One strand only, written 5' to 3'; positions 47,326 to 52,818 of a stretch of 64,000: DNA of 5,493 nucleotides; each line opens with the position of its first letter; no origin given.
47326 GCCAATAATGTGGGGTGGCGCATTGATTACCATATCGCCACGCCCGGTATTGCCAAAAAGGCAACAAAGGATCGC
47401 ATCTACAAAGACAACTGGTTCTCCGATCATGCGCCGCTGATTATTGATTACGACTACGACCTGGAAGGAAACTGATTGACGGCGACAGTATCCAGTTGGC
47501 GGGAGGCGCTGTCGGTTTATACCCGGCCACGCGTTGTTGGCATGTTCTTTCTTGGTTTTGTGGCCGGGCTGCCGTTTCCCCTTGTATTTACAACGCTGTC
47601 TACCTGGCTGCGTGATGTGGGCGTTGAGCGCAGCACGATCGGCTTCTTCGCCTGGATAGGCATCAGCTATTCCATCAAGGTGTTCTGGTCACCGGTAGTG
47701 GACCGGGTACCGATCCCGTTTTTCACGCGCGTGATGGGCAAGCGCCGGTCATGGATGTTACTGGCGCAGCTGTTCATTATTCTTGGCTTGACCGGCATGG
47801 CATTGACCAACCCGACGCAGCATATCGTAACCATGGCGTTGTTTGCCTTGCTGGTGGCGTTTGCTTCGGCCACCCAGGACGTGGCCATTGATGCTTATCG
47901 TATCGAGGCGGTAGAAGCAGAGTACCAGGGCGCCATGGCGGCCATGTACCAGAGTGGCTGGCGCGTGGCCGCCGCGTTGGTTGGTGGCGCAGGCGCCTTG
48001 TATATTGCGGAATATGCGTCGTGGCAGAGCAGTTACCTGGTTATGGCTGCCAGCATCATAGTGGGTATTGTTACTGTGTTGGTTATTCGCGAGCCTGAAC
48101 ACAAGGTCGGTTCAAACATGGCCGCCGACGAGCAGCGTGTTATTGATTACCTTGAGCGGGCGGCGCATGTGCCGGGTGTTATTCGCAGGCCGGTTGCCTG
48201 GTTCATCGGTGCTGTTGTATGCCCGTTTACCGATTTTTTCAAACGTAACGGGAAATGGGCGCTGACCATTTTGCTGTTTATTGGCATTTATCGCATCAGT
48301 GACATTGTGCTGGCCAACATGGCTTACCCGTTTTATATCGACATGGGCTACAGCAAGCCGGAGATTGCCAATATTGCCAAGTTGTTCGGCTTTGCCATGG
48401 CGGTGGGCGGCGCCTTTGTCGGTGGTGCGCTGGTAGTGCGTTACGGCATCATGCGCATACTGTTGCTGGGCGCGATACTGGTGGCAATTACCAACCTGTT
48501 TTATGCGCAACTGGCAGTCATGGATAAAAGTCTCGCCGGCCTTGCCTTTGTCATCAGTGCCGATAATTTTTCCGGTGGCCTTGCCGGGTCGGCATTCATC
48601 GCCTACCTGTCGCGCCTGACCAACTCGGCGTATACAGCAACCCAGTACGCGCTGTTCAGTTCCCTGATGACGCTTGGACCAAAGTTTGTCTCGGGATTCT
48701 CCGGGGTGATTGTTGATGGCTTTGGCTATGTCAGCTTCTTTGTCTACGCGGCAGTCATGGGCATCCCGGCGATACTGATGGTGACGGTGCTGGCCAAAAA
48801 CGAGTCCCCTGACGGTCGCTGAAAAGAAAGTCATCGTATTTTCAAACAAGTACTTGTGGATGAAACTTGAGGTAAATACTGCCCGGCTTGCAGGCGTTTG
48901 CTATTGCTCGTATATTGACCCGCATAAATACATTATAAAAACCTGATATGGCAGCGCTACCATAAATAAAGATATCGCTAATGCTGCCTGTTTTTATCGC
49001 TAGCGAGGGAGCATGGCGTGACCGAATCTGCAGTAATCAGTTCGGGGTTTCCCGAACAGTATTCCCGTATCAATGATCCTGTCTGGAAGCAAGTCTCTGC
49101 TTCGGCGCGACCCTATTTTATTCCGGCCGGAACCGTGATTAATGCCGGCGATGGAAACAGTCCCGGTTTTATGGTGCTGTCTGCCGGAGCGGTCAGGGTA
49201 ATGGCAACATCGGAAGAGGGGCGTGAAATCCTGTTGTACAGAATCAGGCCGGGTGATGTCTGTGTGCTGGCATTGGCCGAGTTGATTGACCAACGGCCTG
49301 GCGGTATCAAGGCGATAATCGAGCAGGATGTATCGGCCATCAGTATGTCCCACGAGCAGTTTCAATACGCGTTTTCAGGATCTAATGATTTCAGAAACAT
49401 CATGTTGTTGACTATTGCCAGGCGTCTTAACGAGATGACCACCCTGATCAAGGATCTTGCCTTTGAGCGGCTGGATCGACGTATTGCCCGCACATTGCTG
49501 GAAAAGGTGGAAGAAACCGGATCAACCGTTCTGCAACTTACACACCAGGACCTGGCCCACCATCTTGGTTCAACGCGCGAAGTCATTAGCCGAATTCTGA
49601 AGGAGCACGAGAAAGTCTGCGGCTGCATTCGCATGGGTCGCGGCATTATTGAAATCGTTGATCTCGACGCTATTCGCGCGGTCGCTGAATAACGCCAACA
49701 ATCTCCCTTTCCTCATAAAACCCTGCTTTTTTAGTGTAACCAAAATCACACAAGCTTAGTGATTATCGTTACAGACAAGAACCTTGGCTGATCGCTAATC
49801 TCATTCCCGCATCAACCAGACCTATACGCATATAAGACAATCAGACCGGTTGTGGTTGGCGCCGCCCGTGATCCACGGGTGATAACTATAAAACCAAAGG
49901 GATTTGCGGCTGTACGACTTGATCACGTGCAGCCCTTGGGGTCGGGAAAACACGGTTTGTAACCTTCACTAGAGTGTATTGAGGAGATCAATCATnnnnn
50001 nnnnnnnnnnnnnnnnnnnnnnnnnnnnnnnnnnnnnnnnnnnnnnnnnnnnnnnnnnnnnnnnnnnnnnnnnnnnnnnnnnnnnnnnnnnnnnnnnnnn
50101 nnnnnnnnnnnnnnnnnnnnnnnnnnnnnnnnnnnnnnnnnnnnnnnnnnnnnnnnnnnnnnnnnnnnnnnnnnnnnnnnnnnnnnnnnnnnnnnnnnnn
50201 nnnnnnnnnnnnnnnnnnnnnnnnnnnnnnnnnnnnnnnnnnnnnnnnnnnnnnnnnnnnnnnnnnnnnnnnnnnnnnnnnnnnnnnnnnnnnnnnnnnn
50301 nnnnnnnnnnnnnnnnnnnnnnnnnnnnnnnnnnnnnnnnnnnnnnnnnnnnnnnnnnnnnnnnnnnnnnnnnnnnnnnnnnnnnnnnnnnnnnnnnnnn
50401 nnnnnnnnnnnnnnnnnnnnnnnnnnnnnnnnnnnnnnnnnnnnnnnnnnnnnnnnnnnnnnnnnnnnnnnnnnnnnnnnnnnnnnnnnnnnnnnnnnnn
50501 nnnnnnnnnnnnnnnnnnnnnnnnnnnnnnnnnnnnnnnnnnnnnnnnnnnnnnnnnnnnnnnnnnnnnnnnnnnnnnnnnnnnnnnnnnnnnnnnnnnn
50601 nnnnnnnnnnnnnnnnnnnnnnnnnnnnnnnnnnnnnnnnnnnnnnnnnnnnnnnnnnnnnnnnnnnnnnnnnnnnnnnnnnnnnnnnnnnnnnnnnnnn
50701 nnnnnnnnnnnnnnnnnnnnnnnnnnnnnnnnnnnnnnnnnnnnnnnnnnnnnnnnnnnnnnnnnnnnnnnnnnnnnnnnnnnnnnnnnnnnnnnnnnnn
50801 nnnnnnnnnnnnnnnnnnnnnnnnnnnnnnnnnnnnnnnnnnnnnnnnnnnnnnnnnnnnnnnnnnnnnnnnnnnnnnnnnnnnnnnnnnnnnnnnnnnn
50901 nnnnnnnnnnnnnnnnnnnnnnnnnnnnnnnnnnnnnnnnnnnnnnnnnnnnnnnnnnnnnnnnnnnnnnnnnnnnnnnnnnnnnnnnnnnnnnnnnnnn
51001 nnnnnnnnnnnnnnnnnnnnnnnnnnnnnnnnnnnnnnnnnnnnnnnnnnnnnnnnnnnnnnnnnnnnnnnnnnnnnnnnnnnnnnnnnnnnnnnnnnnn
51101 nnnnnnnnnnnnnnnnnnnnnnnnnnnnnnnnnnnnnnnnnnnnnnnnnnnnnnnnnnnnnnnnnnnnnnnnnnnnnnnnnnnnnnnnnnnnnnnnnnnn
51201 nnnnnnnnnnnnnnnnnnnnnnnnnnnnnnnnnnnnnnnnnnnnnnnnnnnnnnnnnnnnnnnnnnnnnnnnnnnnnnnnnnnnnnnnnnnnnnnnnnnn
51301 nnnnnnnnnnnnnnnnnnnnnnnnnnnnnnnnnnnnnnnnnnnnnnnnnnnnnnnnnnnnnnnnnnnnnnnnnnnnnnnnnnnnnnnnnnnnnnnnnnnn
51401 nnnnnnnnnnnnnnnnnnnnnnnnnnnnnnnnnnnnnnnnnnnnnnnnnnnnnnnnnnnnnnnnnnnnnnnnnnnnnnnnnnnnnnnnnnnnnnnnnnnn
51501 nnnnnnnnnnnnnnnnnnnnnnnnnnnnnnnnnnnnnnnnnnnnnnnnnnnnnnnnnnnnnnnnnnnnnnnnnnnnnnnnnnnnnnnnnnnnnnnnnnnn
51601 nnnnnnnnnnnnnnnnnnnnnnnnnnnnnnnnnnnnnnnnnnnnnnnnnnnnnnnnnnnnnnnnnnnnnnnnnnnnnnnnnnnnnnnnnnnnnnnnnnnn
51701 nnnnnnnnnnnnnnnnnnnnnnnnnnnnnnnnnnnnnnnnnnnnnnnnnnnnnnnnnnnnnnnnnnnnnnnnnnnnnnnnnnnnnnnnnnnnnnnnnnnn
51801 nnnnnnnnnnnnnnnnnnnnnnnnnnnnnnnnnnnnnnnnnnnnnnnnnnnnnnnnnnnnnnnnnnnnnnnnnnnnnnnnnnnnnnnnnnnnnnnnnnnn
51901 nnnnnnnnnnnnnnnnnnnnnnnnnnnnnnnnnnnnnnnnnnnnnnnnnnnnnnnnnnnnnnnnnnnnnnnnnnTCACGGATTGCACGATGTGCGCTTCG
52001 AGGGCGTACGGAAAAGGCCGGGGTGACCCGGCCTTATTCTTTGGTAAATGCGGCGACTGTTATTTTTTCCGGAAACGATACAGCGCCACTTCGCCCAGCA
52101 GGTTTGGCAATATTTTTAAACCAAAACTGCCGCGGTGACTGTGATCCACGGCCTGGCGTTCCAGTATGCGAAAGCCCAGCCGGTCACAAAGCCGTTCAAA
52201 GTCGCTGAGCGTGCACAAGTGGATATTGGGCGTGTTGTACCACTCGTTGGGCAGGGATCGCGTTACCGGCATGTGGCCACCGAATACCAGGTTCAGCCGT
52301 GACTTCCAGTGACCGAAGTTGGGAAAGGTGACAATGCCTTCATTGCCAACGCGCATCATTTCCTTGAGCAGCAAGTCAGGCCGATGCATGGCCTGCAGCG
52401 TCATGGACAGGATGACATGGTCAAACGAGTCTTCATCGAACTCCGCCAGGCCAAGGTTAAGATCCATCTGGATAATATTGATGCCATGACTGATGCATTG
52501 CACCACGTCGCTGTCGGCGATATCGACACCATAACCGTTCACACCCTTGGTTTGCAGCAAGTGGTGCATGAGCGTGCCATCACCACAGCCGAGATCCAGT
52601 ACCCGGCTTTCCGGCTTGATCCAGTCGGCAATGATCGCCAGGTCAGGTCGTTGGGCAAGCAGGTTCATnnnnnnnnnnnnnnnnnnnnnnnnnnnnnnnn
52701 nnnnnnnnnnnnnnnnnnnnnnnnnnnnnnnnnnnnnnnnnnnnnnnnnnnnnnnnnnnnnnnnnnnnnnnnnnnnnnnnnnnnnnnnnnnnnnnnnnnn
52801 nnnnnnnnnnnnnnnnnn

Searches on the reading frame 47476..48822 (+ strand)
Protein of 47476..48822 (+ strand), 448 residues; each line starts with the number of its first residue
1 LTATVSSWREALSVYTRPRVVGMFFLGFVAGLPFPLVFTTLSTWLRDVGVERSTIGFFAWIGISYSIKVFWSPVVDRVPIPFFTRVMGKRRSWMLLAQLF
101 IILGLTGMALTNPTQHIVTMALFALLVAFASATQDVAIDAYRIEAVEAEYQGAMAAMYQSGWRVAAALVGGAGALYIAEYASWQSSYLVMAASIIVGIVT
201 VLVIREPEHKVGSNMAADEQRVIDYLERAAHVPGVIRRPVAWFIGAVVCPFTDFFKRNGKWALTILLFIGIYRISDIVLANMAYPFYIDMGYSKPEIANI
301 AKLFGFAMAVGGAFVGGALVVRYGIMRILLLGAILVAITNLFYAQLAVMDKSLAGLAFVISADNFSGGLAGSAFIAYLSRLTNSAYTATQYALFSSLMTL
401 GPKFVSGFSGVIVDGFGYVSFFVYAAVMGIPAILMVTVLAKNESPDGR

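Call 70: search_protein_families(library=pfam, proteins=[window:47476-48822:+], max_evalue=0.0001)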
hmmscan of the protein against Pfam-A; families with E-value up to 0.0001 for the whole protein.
window:47476-48822:+ (448 aa): 2 families
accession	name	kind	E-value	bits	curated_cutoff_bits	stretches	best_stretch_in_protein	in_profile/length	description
PF07690.21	MFS_1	-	2.3e-32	112.7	33.4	2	23-401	1-342/347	Major Facilitator Superfamily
PF13000.13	Acatn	-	7.4e-08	31.8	23.7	1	25-141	7-142/546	Acetyl-coenzyme A transporter 1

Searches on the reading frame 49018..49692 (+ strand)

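Call 70: search_protein_families(library=pfam, proteins=[window:49018-49692:+], max_evalue=0.0001)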
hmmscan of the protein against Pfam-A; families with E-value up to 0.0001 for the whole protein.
window:49018-49692:+ (224 aa): 3 families
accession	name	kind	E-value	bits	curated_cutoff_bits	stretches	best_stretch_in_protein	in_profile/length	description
PF13545.12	HTH_Crp_2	-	2.8e-13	50.1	27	1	155-221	2-69/70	Crp-like helix-turn-helix domain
PF00027.35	cNMP_binding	-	2.4e-07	31.1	27.5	1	39-118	9-85/89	Cyclic nucleotide-binding domain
PF00325.26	Crp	-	5e-07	29.8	21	1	172-195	1-24/32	Bacterial regulatory proteins, crp family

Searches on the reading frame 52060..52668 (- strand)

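Call 70: search_protein_families(library=pfam, proteins=[window:52060-52668:-], max_evalue=0.0001)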
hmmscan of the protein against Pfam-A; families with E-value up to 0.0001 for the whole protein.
window:52060-52668:- (202 aa): 6 families
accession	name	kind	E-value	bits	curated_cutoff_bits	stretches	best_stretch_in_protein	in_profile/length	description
PF07021.18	MetW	-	1.1e-72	244.2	21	1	7-198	1-192/193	Methionine biosynthesis protein MetW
PF13489.12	Methyltransf_23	-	4.9e-12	46.3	27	1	13-170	16-163/164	Methyltransferase domain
PF13649.12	Methyltransf_25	-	3e-10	41.1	27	1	23-109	1-94/97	Methyltransferase domain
PF08241.18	Methyltransf_11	-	3.1e-10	41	21.2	1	24-109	1-88/95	Methyltransferase domain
PF13847.12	Methyltransf_31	-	4.5e-10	39.8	27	1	18-114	2-108/145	Methyltransferase domain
PF08242.18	Methyltransf_12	-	2.9e-07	31.6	30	1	24-107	1-91/98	Methyltransferase domain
